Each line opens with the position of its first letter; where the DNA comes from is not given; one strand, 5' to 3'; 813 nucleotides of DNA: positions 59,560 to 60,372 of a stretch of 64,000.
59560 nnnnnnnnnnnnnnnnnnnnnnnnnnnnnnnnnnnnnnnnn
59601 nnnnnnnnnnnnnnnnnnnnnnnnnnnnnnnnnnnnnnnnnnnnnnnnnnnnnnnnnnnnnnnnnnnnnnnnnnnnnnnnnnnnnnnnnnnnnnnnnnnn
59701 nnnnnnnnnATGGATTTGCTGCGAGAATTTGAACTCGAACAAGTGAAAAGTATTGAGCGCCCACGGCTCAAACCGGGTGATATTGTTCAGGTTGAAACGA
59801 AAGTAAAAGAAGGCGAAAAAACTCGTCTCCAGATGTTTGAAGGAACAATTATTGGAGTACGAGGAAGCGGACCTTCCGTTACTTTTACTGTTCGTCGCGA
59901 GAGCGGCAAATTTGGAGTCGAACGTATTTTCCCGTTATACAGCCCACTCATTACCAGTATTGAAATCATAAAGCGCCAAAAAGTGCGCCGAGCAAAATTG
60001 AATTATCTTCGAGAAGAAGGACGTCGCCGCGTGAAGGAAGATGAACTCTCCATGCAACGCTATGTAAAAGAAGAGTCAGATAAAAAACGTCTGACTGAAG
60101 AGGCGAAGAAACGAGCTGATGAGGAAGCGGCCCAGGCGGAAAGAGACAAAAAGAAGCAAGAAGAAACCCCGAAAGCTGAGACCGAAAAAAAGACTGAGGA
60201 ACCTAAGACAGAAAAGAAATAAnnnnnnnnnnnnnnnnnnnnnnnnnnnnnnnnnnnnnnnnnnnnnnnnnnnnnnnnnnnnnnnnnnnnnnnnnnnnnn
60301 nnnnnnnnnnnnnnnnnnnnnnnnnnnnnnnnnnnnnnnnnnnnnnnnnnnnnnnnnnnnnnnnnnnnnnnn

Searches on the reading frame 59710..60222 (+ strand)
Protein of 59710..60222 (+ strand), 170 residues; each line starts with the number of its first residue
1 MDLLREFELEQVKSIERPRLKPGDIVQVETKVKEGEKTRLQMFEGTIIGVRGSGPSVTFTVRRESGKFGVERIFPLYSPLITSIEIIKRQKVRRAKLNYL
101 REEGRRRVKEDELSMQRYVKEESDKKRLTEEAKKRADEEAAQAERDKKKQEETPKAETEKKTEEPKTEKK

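Call 73: search_protein_families(library=pfam, proteins=[window:59710-60222:+], max_evalue=0.0001)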
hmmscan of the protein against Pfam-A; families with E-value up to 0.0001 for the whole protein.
window:59710-60222:+ (170 aa): 1 family
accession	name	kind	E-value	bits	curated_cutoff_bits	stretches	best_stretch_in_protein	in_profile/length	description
PF01245.26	Ribosomal_L19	-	4.3e-35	120.5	22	1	3-107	2-107/111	Ribosomal protein L19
